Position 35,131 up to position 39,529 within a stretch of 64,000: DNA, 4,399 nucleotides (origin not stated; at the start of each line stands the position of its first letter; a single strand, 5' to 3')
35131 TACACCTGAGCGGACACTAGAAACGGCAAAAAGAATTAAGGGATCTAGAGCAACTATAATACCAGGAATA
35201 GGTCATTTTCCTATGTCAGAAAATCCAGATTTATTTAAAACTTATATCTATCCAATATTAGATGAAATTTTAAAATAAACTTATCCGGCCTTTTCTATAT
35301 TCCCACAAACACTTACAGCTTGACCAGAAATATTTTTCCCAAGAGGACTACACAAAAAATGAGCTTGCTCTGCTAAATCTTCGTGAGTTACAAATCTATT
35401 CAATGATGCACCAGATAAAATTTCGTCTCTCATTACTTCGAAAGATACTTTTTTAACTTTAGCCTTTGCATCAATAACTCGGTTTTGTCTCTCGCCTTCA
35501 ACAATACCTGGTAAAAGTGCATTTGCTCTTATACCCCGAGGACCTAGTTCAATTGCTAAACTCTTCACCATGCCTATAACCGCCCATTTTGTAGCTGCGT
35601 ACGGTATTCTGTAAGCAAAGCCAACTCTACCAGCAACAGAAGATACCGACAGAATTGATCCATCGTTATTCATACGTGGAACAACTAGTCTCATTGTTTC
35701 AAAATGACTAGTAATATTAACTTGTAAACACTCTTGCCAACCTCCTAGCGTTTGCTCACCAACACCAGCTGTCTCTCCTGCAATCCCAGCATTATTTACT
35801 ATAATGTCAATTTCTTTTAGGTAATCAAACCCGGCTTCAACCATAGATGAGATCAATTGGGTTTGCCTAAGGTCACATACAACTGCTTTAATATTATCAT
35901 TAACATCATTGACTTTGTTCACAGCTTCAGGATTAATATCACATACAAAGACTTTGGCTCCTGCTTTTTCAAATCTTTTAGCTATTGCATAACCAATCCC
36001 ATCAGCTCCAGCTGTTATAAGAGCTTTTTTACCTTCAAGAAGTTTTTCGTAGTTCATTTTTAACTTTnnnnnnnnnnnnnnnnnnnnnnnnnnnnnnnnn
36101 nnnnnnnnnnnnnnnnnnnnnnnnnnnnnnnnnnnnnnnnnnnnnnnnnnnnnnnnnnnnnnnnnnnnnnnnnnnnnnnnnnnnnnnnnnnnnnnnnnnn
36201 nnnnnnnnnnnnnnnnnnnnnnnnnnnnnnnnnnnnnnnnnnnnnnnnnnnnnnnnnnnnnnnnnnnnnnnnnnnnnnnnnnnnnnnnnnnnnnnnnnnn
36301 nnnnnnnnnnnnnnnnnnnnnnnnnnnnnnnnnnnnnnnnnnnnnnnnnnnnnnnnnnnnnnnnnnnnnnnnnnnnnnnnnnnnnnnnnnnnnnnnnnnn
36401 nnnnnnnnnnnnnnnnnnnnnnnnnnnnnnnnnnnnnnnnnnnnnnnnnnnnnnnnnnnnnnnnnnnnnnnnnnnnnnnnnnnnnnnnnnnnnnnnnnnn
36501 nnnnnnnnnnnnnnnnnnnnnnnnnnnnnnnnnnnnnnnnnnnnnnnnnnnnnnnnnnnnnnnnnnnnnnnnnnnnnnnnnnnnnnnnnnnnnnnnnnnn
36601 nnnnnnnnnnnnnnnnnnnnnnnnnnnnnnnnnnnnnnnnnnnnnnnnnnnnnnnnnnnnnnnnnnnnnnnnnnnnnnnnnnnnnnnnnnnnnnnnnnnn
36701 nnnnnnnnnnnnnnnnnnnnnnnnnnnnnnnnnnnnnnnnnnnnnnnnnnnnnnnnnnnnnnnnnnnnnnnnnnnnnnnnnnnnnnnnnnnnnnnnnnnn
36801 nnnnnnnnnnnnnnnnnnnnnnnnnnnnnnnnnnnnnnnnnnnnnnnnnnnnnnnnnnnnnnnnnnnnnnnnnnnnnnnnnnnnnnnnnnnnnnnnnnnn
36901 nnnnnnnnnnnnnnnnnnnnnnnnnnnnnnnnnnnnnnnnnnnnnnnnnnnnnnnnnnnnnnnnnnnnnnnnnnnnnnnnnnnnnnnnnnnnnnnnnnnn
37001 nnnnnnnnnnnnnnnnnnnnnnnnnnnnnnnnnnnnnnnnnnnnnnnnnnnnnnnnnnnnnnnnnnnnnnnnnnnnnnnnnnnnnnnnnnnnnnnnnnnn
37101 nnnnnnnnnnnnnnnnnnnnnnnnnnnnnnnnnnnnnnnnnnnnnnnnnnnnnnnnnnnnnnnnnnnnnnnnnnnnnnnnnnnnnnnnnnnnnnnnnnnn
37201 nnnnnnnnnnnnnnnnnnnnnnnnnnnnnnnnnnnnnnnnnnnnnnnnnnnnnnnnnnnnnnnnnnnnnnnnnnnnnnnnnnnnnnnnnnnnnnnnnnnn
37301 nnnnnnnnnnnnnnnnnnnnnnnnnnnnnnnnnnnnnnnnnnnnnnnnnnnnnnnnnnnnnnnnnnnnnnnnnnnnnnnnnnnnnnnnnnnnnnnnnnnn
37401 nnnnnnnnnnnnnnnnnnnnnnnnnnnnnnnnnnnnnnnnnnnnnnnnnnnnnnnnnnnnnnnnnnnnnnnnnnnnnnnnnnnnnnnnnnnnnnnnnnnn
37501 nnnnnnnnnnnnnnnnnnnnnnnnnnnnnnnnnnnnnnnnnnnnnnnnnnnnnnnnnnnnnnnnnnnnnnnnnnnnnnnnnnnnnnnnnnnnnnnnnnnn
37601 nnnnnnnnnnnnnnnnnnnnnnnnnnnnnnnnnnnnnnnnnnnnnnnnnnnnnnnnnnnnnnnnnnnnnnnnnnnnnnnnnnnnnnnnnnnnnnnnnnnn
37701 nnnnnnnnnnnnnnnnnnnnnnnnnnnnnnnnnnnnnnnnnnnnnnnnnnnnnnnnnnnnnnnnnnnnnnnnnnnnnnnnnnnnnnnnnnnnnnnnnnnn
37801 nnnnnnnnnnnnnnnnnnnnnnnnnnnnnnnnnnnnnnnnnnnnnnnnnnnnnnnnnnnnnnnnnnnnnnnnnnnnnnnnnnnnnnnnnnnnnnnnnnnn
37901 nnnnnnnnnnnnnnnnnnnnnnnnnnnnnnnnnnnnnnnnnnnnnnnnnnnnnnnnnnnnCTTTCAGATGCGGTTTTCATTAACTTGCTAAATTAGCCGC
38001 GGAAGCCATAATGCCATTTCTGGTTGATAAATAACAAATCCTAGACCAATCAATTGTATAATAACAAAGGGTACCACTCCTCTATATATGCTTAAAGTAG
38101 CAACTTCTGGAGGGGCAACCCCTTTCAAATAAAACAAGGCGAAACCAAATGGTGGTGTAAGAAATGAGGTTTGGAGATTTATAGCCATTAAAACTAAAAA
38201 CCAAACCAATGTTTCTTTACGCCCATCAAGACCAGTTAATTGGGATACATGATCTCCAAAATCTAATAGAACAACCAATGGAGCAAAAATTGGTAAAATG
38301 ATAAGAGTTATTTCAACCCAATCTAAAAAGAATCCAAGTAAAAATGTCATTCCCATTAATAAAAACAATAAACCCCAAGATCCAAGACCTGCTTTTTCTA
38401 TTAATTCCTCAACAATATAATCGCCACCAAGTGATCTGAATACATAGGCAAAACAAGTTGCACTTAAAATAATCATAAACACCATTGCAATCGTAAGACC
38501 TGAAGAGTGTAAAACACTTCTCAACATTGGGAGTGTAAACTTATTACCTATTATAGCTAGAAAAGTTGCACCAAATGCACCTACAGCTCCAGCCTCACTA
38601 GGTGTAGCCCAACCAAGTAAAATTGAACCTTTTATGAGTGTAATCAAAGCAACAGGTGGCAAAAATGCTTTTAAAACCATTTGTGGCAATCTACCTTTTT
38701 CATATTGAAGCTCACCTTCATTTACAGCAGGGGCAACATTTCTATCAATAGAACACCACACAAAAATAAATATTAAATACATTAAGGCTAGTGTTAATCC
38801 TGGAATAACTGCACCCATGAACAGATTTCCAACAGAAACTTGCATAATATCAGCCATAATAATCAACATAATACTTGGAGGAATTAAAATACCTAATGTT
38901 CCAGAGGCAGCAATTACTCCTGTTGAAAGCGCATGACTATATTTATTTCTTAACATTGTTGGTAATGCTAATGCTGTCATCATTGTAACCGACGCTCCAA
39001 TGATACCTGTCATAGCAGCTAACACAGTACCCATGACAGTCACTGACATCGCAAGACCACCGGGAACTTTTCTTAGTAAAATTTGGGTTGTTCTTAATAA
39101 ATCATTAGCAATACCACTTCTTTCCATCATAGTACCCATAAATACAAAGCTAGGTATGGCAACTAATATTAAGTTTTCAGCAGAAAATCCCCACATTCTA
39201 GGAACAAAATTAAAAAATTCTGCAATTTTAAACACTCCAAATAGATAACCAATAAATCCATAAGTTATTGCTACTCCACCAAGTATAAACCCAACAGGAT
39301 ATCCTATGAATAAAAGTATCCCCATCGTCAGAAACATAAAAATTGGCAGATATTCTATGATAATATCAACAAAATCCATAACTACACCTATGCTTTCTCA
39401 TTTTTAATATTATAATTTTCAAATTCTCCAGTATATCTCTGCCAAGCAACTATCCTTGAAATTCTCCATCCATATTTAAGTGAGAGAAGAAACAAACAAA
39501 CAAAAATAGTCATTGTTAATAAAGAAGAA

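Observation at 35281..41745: TRAP transporter linked to L-carnitine-dehydrogenase-like, BKACE and SDR genes: candidate uptake and cleavage module for a beta-hydroxy acid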

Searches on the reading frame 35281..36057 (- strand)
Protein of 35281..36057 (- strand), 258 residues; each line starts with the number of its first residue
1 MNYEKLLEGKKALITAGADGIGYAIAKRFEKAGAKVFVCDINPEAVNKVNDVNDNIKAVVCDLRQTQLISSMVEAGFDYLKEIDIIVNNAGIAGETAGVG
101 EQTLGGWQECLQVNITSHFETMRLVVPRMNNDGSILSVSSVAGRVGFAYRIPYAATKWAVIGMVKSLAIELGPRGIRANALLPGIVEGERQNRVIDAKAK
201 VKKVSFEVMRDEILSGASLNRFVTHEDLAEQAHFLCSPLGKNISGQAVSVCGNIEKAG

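Call 3: search_protein_families(library=pfam, proteins=[window:35281-36057:-])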
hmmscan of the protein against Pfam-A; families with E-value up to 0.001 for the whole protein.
window:35281-36057:- (258 aa): 5 families
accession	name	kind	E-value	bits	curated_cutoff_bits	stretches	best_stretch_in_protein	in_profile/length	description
PF13561.12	adh_short_C2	-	3.5e-51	174.5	27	1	18-251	5-232/236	Enoyl-(Acyl carrier protein) reductase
PF00106.31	adh_short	-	2e-47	161.6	26.6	1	10-193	1-189/195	short chain dehydrogenase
PF08659.16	KR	-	4e-06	27.3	22.6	1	13-157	4-153/180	KR domain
PF23441.1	SDR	-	6.4e-06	26.2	27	1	10-217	8-224/258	SDR-like rossmann domain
PF02254.24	TrkA_N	-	0.00096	19.9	23.8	0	16-69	4-55/116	TrkA-N domain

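Call 4: search_protein_families(library=ncbifam, proteins=[window:35281-36057:-])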
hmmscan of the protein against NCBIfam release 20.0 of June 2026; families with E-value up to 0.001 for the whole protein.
window:35281-36057:- (258 aa): 231 families (the best 25 are shown)
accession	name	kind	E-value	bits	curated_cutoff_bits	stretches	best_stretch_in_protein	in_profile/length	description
NF009466.0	PRK12826.1-2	subfamily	1.1e-60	205.1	222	1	10-253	4-243/248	3-oxoacyl-ACP reductase FabG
NF009093.0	PRK12429.1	subfamily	1.1e-49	169.1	258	1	7-251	3-253/259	3-hydroxybutyrate dehydrogenase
TIGR01963.1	PHB_DH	subfamily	4e-49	167.2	307.05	1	10-252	2-250/255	3-hydroxybutyrate dehydrogenase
NF004198.0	PRK05653.1-3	equivalog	8.6e-49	166.2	296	1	5-253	3-245/248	3-oxoacyl-ACP reductase FabG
NF005559.1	PRK07231.1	subfamily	1.8e-47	162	215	1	7-252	2-245/249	glucose 1-dehydrogenase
TIGR01830.1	3oxo_ACP_reduc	equivalog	3.7e-44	151.2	297.75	1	12-254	1-238/239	3-oxoacyl-[acyl-carrier-protein] reductase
TIGR03971.1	SDR_subfam_1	subfamily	1.5e-41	142.5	300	1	7-250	1-264/271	mycofactocin-coupled SDR family oxidoreductase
NF005681.0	PRK07478.1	subfamily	5.2e-40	137.4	267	1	6-253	3-248/254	SDR family oxidoreductase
NF009931.0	PRK13394.1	subfamily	1e-39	136.7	340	1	7-250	5-255/262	3-hydroxybutyrate dehydrogenase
NF052558.1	MBtsdlDhBudC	equivalog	1.7e-39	135.9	270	1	8-253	2-240/250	meso-2,3-butanediol dehydrogenase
NF005309.0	PRK06841.1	subfamily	2e-39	135.6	286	1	7-252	13-250/255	GolD/DthD family dehydrogenase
NF005472.0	PRK07067.1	equivalog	2.5e-39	135.4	338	1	7-252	4-252/257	L-iditol 2-dehydrogenase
NF004203.0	PRK05653.2-4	subfamily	9.6e-39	133.3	313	1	7-252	4-254/260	3-oxoacyl-ACP reductase FabG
NF004818.0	PRK06172.1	equivalog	1.6e-38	132.5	336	1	5-253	3-249/253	SDR family oxidoreductase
NF005067.0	PRK06484.1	equivalog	2.6e-38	131.9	713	1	9-254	9-251/524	short chain dehydrogenase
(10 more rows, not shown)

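Call 23: search_solved_structures(query=window:35281-36057:-, show_alignments=1, max_evalue=1e-30)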
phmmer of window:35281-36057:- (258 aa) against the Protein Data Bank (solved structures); distinct sequences matched with E-value up to 1e-30: 12.
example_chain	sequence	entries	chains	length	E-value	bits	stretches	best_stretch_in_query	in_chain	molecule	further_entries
5unl_A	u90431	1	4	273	3.5e-64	219.9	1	7-255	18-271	3-ketoacyl-ACP reductase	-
8hjw_A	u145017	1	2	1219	1.6e-36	129.2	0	7-254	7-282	Short-chain dehydrogenase/reductase SDR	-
6zzq_A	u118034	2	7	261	2.7e-33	118.7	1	5-252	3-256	3-hydroxybutyrate dehydrogenase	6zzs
8hi4_A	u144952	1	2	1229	5.6e-33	117.7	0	5-201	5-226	Short-chain dehydrogenase/reductase SDR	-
4dbz_A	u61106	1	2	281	4.4e-32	114.7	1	9-254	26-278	Ketoacyl reductase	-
2rh4_A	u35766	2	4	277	6.3e-32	114.2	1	9-254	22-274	Actinorhodin Polyketide Ketoreductase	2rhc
1x7g_A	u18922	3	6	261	6.4e-32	114.2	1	10-254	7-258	Putative ketoacyl reductase | ACTINORHODIN POLYKETIDE KETOREDUCTASE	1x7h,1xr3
1w4z_A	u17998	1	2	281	6.6e-32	114.2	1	9-254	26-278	KETOACYL REDUCTASE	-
2rhr_B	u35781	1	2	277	6.7e-32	114.1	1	9-254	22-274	Actinorhodin Polyketide Ketoreductase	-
3csd_B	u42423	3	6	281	7.1e-32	114.1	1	9-254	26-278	Putative ketoacyl reductase | ketoacyl reductase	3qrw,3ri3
4dc1_A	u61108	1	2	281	9.2e-32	113.7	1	9-254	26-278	Ketoacyl reductase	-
4dc0_A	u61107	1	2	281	1.7e-31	112.9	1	9-254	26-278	Ketoacyl reductase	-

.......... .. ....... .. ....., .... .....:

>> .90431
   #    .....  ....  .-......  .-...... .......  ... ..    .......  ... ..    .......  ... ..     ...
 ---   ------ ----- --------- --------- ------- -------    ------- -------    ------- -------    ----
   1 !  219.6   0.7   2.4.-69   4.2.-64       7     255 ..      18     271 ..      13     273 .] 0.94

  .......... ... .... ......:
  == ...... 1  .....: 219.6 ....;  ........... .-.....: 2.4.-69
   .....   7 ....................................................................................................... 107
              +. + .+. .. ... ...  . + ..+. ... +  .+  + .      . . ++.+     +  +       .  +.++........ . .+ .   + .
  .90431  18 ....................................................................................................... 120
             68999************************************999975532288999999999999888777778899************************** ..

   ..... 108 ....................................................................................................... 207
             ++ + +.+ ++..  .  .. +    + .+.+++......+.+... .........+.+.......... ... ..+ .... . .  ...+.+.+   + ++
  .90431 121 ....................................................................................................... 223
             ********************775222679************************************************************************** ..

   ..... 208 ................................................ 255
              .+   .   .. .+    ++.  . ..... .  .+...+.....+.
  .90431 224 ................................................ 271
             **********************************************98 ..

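Call 80: search_solved_structures(query=window:35281-36057:-, show_alignments=3, max_evalue=1e-32)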
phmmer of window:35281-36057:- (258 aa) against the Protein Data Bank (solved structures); distinct sequences matched with E-value up to 1e-32: 4.
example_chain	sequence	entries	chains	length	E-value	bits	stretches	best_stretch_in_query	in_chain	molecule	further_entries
5unl_A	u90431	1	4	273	3.5e-64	219.9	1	7-255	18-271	3-ketoacyl-ACP reductase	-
8hjw_A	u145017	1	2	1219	1.6e-36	129.2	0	7-254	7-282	Short-chain dehydrogenase/reductase SDR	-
6zzq_A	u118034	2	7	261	2.7e-33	118.7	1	5-252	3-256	3-hydroxybutyrate dehydrogenase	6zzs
8hi4_A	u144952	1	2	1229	5.6e-33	117.7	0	5-201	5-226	Short-chain dehydrogenase/reductase SDR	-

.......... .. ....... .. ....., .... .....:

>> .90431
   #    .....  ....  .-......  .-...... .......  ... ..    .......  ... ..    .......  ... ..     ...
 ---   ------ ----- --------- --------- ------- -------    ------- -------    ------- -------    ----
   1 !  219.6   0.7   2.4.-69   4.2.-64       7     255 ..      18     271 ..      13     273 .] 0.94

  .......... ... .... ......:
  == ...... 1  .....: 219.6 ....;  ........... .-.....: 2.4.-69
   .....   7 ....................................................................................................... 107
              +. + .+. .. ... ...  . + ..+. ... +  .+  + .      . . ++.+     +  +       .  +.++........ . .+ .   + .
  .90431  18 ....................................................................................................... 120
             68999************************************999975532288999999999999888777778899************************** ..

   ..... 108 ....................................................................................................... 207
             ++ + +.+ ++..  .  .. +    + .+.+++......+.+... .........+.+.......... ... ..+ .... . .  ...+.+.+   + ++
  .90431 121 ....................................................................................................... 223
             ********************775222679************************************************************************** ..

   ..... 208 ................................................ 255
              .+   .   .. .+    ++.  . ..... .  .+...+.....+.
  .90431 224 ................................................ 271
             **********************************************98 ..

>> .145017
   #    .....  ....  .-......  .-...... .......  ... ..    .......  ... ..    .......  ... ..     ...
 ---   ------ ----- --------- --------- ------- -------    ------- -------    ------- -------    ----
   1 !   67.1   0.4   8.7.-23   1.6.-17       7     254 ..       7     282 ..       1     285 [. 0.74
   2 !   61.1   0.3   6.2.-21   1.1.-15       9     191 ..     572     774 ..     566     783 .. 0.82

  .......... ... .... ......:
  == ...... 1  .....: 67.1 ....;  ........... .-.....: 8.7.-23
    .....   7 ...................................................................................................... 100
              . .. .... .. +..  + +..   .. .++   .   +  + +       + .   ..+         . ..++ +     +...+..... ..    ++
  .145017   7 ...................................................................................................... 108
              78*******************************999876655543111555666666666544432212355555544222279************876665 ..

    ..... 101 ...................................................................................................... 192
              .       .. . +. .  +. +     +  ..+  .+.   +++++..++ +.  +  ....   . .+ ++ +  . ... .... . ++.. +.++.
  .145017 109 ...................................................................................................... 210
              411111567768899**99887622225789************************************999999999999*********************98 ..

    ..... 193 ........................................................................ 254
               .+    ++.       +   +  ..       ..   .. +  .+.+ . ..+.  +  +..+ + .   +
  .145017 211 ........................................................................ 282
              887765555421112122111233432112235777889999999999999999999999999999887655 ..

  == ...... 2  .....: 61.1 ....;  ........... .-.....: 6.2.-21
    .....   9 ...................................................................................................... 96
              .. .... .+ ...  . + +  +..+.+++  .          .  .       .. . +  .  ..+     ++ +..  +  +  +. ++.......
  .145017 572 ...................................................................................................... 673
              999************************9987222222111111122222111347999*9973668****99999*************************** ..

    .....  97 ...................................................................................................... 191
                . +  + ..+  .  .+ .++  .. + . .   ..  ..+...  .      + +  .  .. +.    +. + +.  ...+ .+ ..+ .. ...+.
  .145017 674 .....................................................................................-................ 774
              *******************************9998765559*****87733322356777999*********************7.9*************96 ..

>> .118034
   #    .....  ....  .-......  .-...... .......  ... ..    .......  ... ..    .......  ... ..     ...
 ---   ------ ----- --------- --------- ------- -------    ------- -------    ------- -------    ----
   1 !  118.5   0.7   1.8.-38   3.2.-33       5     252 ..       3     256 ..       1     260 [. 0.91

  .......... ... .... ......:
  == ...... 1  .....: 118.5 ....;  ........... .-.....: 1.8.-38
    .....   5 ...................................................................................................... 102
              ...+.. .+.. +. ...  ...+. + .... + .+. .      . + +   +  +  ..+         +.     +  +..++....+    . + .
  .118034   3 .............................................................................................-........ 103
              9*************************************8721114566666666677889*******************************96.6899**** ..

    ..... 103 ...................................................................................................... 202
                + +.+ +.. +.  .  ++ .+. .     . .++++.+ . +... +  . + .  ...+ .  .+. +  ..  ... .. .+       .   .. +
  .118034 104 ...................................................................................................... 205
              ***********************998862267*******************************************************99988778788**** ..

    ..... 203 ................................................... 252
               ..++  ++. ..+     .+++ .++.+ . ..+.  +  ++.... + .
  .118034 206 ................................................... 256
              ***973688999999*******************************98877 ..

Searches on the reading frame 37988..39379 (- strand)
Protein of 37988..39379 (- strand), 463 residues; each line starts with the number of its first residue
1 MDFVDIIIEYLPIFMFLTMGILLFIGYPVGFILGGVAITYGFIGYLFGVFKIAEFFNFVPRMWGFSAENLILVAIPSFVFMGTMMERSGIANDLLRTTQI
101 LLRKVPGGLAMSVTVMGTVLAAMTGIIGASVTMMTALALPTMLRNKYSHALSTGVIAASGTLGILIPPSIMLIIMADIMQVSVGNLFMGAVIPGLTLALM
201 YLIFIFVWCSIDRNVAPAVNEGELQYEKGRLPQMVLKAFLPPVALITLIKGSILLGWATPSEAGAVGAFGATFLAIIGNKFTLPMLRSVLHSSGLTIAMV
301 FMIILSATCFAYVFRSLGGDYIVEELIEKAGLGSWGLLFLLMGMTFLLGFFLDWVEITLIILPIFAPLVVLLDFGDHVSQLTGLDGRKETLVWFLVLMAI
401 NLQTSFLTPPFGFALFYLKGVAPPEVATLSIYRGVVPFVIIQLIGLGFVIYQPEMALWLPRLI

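Call 3: search_protein_families(library=pfam, proteins=[window:37988-39379:-])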
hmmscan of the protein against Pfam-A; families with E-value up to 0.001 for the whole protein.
window:37988-39379:- (463 aa): 1 family
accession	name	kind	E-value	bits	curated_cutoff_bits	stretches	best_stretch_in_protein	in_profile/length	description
PF06808.19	DctM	-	1.8e-66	225.1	23.8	1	18-455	3-413/413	Tripartite ATP-independent periplasmic transporter, DctM component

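Call 4: search_protein_families(library=ncbifam, proteins=[window:37988-39379:-])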
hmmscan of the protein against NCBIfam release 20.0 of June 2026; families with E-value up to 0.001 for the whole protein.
window:37988-39379:- (463 aa): 3 families
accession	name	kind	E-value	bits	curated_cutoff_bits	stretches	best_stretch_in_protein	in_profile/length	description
TIGR00786.1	dctM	subfamily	2e-80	270.5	268.45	1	26-460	1-405/405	TRAP transporter large permease subunit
NF011634.1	PRK15060.1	equivalog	3.5e-28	98.8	800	1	19-455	1-416/425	2,3-diketo-L-gulonate TRAP transporter large permease YiaN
TIGR02123.1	TRAP_fused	subfamily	3.6e-06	26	320.65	1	74-430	170-511/615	TRAP transporter fused permease subunit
